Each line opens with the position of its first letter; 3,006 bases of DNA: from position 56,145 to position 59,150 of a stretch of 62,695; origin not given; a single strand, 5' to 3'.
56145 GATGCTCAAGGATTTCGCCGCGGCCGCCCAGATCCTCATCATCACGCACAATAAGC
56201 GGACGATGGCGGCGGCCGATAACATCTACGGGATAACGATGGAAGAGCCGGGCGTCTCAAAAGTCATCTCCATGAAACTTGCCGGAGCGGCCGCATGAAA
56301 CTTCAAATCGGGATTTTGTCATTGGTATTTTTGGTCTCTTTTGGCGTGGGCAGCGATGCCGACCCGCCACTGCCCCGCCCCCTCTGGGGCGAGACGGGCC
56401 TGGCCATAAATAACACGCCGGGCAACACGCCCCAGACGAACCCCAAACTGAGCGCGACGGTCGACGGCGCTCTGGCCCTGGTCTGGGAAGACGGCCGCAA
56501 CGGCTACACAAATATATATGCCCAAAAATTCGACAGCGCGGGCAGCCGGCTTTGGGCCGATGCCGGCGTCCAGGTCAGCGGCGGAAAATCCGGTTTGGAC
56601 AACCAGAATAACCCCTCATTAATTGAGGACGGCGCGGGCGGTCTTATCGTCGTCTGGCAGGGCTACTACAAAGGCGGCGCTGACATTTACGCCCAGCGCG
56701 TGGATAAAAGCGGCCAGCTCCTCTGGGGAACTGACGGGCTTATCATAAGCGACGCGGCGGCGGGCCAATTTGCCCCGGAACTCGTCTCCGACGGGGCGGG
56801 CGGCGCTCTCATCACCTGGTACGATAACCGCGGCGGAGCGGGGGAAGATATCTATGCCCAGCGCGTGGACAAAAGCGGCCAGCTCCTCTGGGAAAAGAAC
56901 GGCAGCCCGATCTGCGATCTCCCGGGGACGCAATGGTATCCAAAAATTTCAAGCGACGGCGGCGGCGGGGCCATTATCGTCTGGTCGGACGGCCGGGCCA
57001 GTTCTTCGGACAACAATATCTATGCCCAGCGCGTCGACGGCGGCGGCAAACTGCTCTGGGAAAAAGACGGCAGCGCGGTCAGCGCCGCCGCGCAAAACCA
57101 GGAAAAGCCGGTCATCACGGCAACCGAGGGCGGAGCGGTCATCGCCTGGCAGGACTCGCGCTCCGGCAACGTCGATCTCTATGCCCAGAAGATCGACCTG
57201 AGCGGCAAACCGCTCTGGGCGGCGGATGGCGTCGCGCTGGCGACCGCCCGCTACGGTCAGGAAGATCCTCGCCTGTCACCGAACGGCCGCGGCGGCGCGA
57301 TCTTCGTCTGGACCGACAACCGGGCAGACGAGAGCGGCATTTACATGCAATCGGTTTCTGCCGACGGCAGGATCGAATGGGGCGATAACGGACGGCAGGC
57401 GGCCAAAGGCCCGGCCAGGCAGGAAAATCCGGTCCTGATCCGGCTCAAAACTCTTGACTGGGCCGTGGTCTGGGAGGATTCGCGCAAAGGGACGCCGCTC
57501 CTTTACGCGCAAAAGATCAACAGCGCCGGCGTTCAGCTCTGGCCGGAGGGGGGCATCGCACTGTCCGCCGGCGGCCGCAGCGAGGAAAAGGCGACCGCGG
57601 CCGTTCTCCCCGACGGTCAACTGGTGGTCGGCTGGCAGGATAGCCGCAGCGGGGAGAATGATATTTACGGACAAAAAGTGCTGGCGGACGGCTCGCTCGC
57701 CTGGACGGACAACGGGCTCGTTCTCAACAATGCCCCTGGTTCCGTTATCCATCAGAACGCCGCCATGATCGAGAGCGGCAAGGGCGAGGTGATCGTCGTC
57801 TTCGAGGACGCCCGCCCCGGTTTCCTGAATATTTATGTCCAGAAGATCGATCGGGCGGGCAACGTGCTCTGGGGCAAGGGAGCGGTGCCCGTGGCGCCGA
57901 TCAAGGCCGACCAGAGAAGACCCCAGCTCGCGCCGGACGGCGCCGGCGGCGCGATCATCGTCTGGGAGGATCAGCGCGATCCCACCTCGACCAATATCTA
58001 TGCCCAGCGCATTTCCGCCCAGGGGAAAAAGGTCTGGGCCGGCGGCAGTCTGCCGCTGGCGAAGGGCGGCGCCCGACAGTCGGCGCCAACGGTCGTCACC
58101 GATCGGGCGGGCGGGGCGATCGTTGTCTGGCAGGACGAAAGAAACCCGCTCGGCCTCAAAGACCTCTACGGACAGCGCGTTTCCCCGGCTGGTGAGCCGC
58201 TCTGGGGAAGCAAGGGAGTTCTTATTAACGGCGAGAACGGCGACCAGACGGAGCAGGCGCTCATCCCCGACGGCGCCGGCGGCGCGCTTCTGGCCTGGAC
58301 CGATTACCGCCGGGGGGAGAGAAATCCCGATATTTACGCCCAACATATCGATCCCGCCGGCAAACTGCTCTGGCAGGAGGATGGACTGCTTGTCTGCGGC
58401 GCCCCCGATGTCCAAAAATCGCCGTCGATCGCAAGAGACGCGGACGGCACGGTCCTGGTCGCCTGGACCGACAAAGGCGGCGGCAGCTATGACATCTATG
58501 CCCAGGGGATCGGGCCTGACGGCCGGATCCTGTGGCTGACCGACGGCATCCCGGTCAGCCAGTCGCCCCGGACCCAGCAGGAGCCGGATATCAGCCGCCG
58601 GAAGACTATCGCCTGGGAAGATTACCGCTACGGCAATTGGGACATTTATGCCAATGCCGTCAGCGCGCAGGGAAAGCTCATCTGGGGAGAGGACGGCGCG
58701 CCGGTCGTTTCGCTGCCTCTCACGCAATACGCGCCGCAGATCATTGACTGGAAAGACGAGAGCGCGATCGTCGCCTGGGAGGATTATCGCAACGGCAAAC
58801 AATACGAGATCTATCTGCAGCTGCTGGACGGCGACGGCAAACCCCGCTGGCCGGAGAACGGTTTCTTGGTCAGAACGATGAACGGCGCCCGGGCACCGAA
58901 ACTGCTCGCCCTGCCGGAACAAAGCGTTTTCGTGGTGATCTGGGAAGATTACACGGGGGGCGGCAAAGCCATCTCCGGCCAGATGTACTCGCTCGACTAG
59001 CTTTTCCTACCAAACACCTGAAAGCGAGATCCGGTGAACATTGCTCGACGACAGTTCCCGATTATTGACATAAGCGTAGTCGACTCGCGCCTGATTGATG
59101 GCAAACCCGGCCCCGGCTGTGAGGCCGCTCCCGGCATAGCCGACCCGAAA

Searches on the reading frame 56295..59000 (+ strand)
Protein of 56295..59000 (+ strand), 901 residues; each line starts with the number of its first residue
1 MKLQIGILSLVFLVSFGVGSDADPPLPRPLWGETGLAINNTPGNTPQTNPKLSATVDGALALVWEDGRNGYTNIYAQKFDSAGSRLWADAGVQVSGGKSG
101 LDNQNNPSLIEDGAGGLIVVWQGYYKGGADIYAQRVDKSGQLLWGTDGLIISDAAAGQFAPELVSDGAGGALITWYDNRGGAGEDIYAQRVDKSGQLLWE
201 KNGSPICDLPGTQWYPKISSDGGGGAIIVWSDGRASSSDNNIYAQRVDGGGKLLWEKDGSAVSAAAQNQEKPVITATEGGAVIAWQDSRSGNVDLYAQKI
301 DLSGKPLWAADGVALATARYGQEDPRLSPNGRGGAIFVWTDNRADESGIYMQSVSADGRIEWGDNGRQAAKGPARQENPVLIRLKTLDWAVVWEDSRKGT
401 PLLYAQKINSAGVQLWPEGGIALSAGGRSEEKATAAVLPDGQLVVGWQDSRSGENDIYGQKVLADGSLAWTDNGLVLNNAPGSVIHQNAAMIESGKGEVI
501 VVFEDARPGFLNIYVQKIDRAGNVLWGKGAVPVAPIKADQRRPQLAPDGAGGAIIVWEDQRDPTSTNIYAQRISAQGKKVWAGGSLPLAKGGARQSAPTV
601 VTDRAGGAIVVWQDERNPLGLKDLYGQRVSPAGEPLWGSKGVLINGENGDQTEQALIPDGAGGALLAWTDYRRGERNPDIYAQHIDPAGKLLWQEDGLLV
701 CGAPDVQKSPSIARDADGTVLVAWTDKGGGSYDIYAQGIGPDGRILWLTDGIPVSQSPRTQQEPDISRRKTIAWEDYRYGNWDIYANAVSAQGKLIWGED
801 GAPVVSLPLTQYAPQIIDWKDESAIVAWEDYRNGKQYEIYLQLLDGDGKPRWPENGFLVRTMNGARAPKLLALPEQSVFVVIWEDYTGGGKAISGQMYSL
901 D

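Call 12: find_encoding_contigs(protein=window:56295-59000:+, flank=10000, max_places=6)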
Protein window:56295-59000:+ (901 aa): 11 contigs read that carry it; 6 places shown.
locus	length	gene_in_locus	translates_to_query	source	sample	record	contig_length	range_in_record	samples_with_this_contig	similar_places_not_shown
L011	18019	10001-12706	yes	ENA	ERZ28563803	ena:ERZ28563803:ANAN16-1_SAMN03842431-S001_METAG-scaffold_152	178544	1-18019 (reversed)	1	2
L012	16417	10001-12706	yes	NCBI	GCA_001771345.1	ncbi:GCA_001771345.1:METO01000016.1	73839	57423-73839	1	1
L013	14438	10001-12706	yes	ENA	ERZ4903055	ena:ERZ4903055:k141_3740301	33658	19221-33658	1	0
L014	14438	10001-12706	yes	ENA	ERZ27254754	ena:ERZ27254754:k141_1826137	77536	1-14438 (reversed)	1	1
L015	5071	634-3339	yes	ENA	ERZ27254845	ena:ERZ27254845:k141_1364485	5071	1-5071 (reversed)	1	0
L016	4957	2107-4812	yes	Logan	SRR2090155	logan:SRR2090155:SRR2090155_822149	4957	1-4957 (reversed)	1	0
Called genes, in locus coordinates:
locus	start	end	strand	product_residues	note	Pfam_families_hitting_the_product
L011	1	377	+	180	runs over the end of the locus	-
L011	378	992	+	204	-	PF01966:HD (weak)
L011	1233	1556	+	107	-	PF05635:23S_rRNA_IVP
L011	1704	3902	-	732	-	PF00672:HAMP, PF00512:HisKA, PF02518:HATPase_c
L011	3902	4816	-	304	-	-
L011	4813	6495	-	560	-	PF00395:SLH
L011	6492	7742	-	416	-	PF00395:SLH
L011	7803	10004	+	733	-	PF02463:SMC_N, PF13175:AAA_15, PF13476:AAA_23, PF13555:AAA_29 (weak), PF13304:AAA_21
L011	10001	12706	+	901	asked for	PF07372:DUF1491 (faint)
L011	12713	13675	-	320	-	PF03687:UPF0164 (faint), PF18990:DUF5723 (faint)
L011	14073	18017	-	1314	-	?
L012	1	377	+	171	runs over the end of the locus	-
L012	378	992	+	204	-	PF01966:HD (weak)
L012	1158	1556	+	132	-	PF05635:23S_rRNA_IVP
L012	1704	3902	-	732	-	PF00672:HAMP, PF00512:HisKA, PF02518:HATPase_c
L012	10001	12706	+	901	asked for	PF07372:DUF1491 (faint)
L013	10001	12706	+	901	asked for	PF07372:DUF1491 (faint)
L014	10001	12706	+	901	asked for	PF07372:DUF1491 (faint)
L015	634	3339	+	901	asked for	PF07372:DUF1491 (faint)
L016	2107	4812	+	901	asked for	PF07372:DUF1491 (faint)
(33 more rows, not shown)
